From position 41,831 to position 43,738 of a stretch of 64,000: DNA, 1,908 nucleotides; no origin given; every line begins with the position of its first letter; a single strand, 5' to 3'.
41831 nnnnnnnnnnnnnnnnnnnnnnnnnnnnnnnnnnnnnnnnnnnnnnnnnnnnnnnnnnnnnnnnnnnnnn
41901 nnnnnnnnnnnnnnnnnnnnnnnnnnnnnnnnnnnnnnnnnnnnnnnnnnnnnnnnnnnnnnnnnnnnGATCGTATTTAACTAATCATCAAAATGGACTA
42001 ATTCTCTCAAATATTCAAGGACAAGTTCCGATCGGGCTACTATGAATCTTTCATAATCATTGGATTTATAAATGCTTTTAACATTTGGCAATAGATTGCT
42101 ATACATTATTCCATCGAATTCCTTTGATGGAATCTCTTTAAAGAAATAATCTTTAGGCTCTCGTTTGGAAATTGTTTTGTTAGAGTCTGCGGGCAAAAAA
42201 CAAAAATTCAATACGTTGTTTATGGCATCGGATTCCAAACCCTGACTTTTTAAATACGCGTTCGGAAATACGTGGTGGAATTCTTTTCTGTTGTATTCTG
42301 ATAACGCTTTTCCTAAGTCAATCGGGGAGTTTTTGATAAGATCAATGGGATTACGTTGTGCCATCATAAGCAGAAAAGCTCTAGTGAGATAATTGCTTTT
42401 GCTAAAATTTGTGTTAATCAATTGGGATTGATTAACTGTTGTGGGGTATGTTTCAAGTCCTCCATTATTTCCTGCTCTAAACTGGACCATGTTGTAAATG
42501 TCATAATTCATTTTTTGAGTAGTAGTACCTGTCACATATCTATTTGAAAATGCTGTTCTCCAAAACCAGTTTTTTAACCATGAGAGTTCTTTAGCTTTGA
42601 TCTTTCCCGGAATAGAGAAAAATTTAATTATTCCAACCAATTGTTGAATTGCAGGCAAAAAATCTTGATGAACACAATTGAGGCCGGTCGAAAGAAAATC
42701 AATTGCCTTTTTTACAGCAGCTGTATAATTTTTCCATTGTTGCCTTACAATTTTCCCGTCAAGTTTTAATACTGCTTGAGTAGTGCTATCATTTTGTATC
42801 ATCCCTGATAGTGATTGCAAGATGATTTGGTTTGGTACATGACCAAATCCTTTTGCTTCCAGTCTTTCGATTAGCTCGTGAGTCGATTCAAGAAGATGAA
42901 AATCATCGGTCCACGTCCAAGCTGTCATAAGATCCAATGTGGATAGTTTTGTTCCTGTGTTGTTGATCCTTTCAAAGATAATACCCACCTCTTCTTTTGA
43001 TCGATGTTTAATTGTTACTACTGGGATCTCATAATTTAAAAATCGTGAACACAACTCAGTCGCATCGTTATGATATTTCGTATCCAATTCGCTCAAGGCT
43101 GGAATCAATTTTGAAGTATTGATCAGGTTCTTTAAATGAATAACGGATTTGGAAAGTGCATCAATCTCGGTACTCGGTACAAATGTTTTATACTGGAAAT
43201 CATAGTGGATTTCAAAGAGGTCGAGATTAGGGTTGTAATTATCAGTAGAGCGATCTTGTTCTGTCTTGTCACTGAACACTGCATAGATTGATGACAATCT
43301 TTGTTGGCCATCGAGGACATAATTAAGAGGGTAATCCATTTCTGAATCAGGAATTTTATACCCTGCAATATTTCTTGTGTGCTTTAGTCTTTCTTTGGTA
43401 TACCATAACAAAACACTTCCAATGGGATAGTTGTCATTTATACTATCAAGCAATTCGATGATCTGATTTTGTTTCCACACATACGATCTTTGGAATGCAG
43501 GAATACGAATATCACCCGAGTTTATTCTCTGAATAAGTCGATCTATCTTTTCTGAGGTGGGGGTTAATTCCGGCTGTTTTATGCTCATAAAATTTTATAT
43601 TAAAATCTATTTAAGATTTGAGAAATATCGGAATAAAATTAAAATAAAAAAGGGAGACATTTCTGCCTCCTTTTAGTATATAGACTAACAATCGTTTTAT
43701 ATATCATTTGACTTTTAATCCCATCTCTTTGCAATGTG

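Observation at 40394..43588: Three-gene DUF262-nuclease / 171-aa / two-TM-protein operon as a candidate defence system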

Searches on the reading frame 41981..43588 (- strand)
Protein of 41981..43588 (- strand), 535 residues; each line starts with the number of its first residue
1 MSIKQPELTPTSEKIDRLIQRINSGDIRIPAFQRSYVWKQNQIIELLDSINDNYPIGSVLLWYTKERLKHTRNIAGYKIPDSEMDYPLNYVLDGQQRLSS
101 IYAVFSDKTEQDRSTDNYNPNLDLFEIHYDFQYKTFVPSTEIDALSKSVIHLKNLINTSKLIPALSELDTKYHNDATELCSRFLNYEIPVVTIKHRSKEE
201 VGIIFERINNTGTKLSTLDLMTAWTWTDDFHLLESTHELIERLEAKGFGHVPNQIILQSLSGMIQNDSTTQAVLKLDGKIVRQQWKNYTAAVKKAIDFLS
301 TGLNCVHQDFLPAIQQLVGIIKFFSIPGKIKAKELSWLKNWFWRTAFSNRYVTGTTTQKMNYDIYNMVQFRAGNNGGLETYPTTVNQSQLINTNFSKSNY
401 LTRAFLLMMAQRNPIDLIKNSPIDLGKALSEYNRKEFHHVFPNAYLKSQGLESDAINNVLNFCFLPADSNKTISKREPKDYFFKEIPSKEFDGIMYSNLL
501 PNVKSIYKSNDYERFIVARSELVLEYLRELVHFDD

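Call 3: search_protein_families(library=pfam, proteins=[window:41981-43588:-], max_evalue=1)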
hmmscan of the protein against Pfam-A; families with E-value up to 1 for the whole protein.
window:41981-43588:- (535 aa): 2 families
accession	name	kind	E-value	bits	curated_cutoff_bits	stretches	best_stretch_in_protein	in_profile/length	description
PF03235.19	GmrSD_N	-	5.8e-33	115.1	33.2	1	17-224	3-197/199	GmrSD restriction endonuclease, N-terminal domain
PF21982.2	RecX_HTH1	-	0.1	13.1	26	0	235-248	15-28/40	RecX, first three-helix domain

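Call 4: search_protein_families(library=padloc, proteins=[window:41981-43588:-], max_evalue=1)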
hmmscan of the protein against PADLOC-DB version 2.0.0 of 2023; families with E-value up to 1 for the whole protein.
window:41981-43588:- (535 aa): 18 families
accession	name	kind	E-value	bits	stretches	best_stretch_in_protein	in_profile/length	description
PDLC04709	PDC-M55C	-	5.3e-66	221.4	1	7-460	9-472/554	-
PDLC04151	HEC-05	-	1.6e-30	104.4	1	12-531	25-593/600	-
PDLC04150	HEC-05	-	1.6e-21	74.8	2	14-128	9-135/583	-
PDLC04152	HEC-05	-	2.5e-13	47.4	2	88-365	108-401/566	-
PDLC03877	NsnA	-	2.3e-11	41.6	1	12-217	50-192/385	-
PDLC04157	HEC-06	-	7e-11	39.4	1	14-225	10-233/558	-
PDLC04153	HEC-05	-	1.5e-10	38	1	13-64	7-58/621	-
PDLC04155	HEC-06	-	3.8e-10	36.9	2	154-222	167-234/562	-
PDLC02693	Orf5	-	5.5e-09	33.5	1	28-223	10-209/543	Orf5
PDLC02695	Orf5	-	2.1e-07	27.7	1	8-102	3-92/601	Orf5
PDLC02686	Orf5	-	6.6e-07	26.2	1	12-102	7-90/566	Orf5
PDLC04027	PD-T4-2_A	-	1.7e-06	25.3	1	25-62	50-88/363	-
PDLC02701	Orf5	-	6.1e-06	23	1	28-106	21-97/596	Orf5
PDLC04154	HEC-06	-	9.7e-06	22.5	1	8-101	7-85/569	-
PDLC02792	SspE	-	1.8e-05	21.3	1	27-104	24-106/771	SspE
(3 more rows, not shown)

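Call 5: search_protein_families(library=ncbifam, proteins=[window:41981-43588:-], max_evalue=1)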
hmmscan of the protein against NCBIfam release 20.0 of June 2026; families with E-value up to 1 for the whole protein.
window:41981-43588:- (535 aa): 1 family
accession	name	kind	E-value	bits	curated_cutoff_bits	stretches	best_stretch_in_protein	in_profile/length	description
TIGR03187.1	DGQHR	domain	0.075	12.8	58.85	0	73-110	86-120/276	DGQHR domain-containing protein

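Call 23: find_related_loci(query=window:41981-43588:-, collection=genome_contigs, flank=7000)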
Query window:41981-43588:- (535 aa) in genome_contigs; peptide patterns used: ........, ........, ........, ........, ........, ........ (x = any residue, [..] = any of these).
65 stretches matched a pattern; 19 encode a relative of the query (tblastn E <= 1e-3); 19 distinct loci.
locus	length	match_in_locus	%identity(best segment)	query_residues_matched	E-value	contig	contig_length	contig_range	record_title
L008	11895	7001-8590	65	3-532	0e+0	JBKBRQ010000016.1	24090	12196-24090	MAG: Spirosomataceae bacterium isolate 21I_055.bin.21 NODE_16_length_24090_cov_4.694416, whole genome shotgun sequence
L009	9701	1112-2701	64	3-532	0e+0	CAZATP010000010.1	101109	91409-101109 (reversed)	MAG TPA_asm: uncultured Chryseobacterium sp. isolate SRP319275_co3_132 genome assembly, contig: NODE_325_length_101109_c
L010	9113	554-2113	65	2-521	0e+0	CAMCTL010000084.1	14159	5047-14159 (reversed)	MAG: Flavobacterium psychrophilum isolate MsH-01oct19-117 genome assembly, contig: MsH-01oct19-C8884, whole genome shotg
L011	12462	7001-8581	65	4-530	0e+0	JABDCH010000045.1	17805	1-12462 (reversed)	MAG: Bacteroidetes bacterium isolate BWMinControl_Nextera61_MAG2 3300020807.a:Ga0207037_10228, whole genome shotgun sequ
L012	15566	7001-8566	61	3-524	0e+0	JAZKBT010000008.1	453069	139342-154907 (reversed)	MAG: Bacteroidota bacterium isolate ADI_H3L2_122-bin003 ADIH3L2_B003_0_000000000008, whole genome shotgun sequence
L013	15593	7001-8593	60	1-530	0e+0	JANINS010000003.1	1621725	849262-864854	MAG: Chitinophagaceae bacterium isolate Bin.005_Pasture NODE_2_length_1621725_cov_10.427657, whole genome shotgun sequen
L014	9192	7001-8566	59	3-524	0e+0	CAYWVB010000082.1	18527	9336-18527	MAG TPA_asm: uncultured Terrimonas sp. isolate SRP263991_co5_148 genome assembly, contig: NODE_5873_length_18527_cov_15.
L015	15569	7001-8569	58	2-524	0e+0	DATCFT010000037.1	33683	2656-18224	MAG TPA_asm: Hanamia sp. isolate SMAG_U7787 k141_450549, whole genome shotgun sequence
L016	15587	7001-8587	57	4-532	0e+0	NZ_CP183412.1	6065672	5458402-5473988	Mucilaginibacter sp. NFX135 chromosome, complete genome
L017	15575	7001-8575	58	4-528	0e+0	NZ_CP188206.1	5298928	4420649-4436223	Flavobacterium sp. 2 chromosome, complete genome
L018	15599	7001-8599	54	2-535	0e+0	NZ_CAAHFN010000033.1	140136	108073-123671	Halomonas sp. EAR18, whole genome shotgun sequence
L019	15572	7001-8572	54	3-527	0e+0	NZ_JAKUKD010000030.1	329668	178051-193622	Shewanella sp. KJ2020 id=30, whole genome shotgun sequence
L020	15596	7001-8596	51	2-531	0e+0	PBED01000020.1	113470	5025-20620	MAG: Marinobacter sp. isolate SP33 32276, whole genome shotgun sequence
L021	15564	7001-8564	57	4-524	4e-180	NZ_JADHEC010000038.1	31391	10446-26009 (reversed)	Flavobacterium soyangense strain CGMCC 1.13493 NODE_38_length_31391_cov_65.182484, whole genome shotgun sequence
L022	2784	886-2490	48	2-531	0e+0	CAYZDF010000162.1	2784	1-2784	MAG TPA_asm: uncultured Gracilibacteraceae bacterium isolate binchicken_co168_128 genome assembly, contig: NODE_49662_le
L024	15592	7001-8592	52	2-532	0e+0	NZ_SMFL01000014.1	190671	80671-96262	Dyadobacter psychrotolerans strain AR-3-6 contig14, whole genome shotgun sequence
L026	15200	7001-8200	62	3-531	6e-104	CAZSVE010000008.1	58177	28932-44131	MAG TPA_asm: uncultured Thiotrichales bacterium isolate binchicken_co397_3 genome assembly, contig: NODE_48_length_58177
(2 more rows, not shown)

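Call 26: search_protein_families(library=padloc, proteins=[L015:8662-9771:+, L017:8597-9655:+, L018:8707-9546:+, L016:8736-9236:+, L011:5139-6941:+, L013:6175-6930:+, L014:6046-6918:+, L017:6166-6972:+, L020:6531-6911:+, L026:6280-6951:+], max_evalue=0.001)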
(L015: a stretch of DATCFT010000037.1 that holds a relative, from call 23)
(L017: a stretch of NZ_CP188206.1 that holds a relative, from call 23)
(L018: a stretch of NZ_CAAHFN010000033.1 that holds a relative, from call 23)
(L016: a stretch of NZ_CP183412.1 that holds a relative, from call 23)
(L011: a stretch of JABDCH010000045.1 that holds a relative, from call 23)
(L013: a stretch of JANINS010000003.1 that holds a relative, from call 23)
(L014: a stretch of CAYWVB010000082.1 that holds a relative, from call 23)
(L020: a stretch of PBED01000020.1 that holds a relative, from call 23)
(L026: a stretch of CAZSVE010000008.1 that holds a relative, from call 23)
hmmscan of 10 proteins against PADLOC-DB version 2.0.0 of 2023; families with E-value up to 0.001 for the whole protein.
L015:8662-9771:+ (369 aa): 3 families
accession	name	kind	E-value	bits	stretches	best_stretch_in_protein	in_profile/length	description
PDLC04960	PDC-S21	-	6.7e-110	365.7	1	18-363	3-335/336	-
PDLC04961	PDC-S21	-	5.6e-61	204.7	1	12-363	7-329/336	-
PDLC04080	SIR2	-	4.1e-05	20.9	1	158-342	128-312/347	-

L017:8597-9655:+ (352 aa): 0 families

L018:8707-9546:+ (279 aa): 1 family
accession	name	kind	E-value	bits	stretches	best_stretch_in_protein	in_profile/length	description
PDLC05050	PDC-S60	-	4.8e-31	105.8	1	6-167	3-169/906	-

L016:8736-9236:+ (166 aa): 0 families

L011:5139-6941:+ (600 aa): 0 families

L013:6175-6930:+ (251 aa): 0 families

L014:6046-6918:+ (290 aa): 2 families
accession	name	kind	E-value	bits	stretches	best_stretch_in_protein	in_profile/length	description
PDLC03514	REase_II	-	1.8e-05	22.1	1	183-274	259-349/386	Type II restriction enzyme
PDLC03656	mREase_IV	-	6.8e-05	20.7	1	202-267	194-257/277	Type IV methyl-directed restriction enzyme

L017:6166-6972:+ (268 aa): 0 families

L020:6531-6911:+ (126 aa): 0 families

L026:6280-6951:+ (223 aa): 0 families

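Call 27: search_protein_families(library=pfam, proteins=[L015:8662-9771:+, L017:8597-9655:+, L018:8707-9546:+, L016:8736-9236:+, L011:5139-6941:+, L013:6175-6930:+, L014:6046-6918:+, L017:6166-6972:+, L020:6531-6911:+, L026:6280-6951:+], max_evalue=0.001)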
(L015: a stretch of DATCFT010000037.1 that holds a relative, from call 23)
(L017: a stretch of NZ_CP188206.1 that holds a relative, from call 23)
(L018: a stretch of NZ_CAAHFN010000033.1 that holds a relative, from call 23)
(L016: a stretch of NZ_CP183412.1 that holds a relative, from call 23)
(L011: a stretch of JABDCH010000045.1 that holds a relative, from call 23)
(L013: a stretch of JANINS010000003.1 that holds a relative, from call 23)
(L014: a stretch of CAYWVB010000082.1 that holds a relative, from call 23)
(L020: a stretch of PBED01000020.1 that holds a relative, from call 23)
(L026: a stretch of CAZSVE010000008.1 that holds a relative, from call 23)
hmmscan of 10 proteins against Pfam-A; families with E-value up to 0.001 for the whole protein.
L015:8662-9771:+ (369 aa): 2 families
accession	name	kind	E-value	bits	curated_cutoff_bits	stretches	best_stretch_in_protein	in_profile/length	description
PF16263.11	DUF4917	-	1.1e-37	130.6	28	1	39-362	1-311/311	Domain of unknown function (DUF4917)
PF13289.12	SIR2_2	-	0.00049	20.7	24.5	0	157-327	2-120/141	SIR2-like domain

L017:8597-9655:+ (352 aa): 1 family
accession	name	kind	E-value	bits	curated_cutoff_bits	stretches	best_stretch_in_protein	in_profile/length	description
PF10127.15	RlaP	-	2.5e-24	86.8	23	1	9-126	17-140/249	RNA repair pathway DNA polymerase beta family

L018:8707-9546:+ (279 aa): 1 family
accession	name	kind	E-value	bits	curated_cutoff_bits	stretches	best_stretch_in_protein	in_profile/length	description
PF13271.11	DUF4062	-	1.6e-05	25.5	24.7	1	10-100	2-80/82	Domain of unknown function (DUF4062)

L016:8736-9236:+ (166 aa): 0 families

L011:5139-6941:+ (600 aa): 2 families
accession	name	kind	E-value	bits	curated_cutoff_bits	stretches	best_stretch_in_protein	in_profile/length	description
PF00501.34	AMP-binding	-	6.6e-69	233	29.9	1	26-427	6-384/384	AMP-binding enzyme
PF23562.2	AMP-binding_C_3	-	5.9e-09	36.8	20.8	1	468-598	5-120/124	AMP-binding enzyme C-terminal domain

L013:6175-6930:+ (251 aa): 2 families
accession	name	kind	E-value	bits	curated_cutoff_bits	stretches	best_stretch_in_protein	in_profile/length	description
PF14237.11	GYF_2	-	2e-13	50.3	25.8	1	4-49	1-50/50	GYF domain 2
PF04995.19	CcmD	-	0.00052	20.5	25.6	0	84-115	6-37/44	Heme exporter protein D (CcmD)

L014:6046-6918:+ (290 aa): 1 family
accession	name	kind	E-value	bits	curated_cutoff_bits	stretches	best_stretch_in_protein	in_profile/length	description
PF01844.29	HNH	-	5.2e-08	33.4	21.4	1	215-268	1-47/47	HNH endonuclease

L017:6166-6972:+ (268 aa): 2 families
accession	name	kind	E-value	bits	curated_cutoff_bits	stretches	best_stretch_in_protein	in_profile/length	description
PF10127.15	RlaP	-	4.2e-74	249.8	23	1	18-260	1-247/249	RNA repair pathway DNA polymerase beta family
PF18765.7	Polbeta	-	5.8e-05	23.6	26.9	1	24-87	1-65/93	Polymerase beta, Nucleotidyltransferase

L020:6531-6911:+ (126 aa): 0 families

L026:6280-6951:+ (223 aa): 2 families
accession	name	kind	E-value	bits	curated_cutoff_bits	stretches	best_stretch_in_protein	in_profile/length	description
PF02630.20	SCO1-SenC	-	1.6e-41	141.9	22.8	1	58-192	3-133/134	SCO1/SenC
PF00578.27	AhpC-TSA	-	5.5e-05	23.6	26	1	55-111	4-60/124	AhpC/TSA family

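Call 40: search_solved_structures(query=window:41981-43588:-, max_evalue=1, show_alignments=2)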
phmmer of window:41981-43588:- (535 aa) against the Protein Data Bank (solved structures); distinct sequences matched with E-value up to 1: 1.
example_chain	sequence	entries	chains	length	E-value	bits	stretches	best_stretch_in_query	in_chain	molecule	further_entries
7p9k_A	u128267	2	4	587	7.9e-08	34.9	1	16-68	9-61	DUF262 domain-containing protein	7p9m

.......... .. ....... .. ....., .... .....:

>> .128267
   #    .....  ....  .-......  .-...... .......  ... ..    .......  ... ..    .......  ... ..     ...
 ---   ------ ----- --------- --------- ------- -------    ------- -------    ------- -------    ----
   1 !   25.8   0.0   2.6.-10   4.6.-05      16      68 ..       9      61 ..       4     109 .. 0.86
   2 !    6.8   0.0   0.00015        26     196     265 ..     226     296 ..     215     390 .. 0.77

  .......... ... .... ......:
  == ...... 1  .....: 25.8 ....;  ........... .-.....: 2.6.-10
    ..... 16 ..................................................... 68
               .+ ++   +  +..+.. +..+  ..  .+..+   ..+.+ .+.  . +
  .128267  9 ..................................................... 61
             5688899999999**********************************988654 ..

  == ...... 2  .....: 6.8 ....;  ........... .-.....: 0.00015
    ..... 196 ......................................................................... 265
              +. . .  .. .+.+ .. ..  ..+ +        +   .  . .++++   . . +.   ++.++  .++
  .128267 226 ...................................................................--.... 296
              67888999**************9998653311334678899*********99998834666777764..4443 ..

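Call 42: search_solved_structures(query=A3, max_evalue=1, show_alignments=3)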
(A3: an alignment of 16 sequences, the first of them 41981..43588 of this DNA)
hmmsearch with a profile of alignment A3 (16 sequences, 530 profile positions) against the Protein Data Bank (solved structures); distinct sequences matched with E-value up to 1: 1.
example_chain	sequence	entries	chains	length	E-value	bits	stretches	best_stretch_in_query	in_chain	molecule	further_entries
7p9k_A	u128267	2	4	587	1.2e-13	53.8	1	13-99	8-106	DUF262 domain-containing protein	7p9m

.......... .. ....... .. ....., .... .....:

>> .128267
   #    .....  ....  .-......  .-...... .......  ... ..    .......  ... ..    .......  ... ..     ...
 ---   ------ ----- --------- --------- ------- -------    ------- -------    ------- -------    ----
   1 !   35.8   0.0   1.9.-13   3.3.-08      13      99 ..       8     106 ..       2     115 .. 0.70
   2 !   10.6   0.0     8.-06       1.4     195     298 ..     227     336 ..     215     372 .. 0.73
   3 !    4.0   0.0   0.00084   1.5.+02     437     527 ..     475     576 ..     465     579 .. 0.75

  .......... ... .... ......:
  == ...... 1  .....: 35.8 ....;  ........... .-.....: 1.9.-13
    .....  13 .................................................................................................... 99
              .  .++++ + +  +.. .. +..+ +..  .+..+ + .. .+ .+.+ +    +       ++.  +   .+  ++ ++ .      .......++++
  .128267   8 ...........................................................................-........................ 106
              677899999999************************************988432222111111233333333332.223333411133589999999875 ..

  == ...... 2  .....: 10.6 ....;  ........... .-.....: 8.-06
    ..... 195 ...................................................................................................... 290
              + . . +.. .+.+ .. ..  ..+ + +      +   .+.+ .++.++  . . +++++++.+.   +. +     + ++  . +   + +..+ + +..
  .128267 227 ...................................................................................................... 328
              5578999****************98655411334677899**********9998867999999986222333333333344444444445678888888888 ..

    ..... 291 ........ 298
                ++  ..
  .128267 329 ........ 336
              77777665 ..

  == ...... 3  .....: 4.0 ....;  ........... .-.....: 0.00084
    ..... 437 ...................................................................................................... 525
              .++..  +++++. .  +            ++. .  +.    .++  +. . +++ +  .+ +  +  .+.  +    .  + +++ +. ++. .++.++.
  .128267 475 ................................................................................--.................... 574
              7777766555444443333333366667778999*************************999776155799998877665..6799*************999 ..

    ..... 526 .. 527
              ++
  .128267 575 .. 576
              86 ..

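Call 56: search_protein_families(library=phrogs, proteins=[window:41981-43588:-], max_evalue=0.01)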
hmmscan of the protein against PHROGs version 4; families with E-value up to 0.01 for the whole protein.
window:41981-43588:- (535 aa): 4 families
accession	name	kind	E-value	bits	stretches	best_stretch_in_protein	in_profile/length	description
phrog_1583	-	unknown function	4.5e-17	62.9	1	8-222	16-170/417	-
phrog_2598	-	unknown function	2.6e-16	60.7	1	9-223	28-177/352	-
phrog_17051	-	unknown function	4.5e-12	46.6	1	15-104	9-110/584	-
phrog_21165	-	unknown function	0.00027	21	0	27-101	22-82/567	-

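Call 67: find_related_loci(query=window:41981-43588:-, collection=viral_contigs, flank=6000)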
Query window:41981-43588:- (535 aa) in viral_contigs; peptide patterns used: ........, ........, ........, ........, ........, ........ (x = any residue, [..] = any of these).
5 stretches matched a pattern, but none encodes a relative of the query by tblastn (E <= 1e-3).

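Call 71: search_protein_families(library=pfam, alignment_id=A3, max_evalue=1)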
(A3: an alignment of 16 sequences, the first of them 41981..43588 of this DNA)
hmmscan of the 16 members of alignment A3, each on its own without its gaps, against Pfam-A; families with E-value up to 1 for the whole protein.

A. member 1, window:41981-43588:- (535 aa): 2 families
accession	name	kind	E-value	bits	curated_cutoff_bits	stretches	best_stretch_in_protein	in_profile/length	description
PF03235.19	GmrSD_N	-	5.8e-33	115.1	33.2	1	17-224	3-197/199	GmrSD restriction endonuclease, N-terminal domain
PF21982.2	RecX_HTH1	-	0.1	13.1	26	0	235-248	15-28/40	RecX, first three-helix domain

B. families by the number of members that match (of 16 scanned): 14 families
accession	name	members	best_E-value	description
PF03235.19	GmrSD_N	16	1.1e-33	GmrSD restriction endonuclease, N-terminal domain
PF18870.6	HEPN_RES_NTD1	2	0.027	HEPN/RES N-terminal domain 1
PF03722.19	Hemocyanin_N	2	0.46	Hemocyanin, all-alpha domain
PF06198.16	DUF999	1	0.047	Protein of unknown function (DUF999)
PF20687.2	CsoSCA_N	1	0.066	Carboxysome Shell Carbonic Anhydrase, N-terminal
PF07510.16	GmrSD_C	1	0.091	GmrSD restriction endonucleases, C-terminal domain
PF21982.2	RecX_HTH1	1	0.1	RecX, first three-helix domain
PF25148.1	DUF7824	1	0.1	Domain of unknown function (DUF7824)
PF22499.1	DUF6990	1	0.12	Family of unknown function (DUF6990)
PF22006.2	PilZ-like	1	0.12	PilZ domain-like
PF10161.14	DDDD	1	0.17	Putative mitochondrial precursor protein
PF15726.10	DUF4677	1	0.18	Domain of unknown function (DUF4677)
PF17225.8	DUF5301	1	0.28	Domain of unknown function (DUF5300)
PF16506.10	DiSB-ORF2_chro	1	0.35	Putative virion glycoprotein of insect viruses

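Call 79: search_protein_families(library=padloc, proteins=[L012:522-3731:+, L015:326-3571:-, L015:3619-4884:-, L016:1598-4444:-, L016:4597-5943:-, L019:2740-6336:+, L019:10553-13756:-, L013:12400-15513:-, L021:12211-14937:+, L024:12726-15311:+], max_evalue=0.00001)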
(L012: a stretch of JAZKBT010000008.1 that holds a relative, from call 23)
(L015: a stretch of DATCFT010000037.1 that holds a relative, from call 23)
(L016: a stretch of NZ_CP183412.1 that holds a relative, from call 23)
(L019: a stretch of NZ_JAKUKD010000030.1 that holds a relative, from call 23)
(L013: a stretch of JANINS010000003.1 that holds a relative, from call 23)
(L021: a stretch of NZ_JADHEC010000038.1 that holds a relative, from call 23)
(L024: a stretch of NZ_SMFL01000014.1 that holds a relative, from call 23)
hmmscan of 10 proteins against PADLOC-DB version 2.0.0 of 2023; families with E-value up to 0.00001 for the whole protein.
L012:522-3731:+ (1069 aa): 0 families

L015:326-3571:- (1081 aa): 0 families

L015:3619-4884:- (421 aa): 0 families

L016:1598-4444:- (948 aa): 0 families

L016:4597-5943:- (448 aa): 0 families

L019:2740-6336:+ (1198 aa): 0 families

L019:10553-13756:- (1067 aa): 0 families

L013:12400-15513:- (1037 aa): 2 families
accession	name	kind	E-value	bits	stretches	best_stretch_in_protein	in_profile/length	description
PDLC02987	caspase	-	5.5e-10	37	1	778-1016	8-199/453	-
PDLC02919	HEAT-ARM_XIII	-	5.4e-06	22.1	0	45-145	91-190/1972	-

L021:12211-14937:+ (908 aa): 0 families

L024:12726-15311:+ (861 aa): 0 families
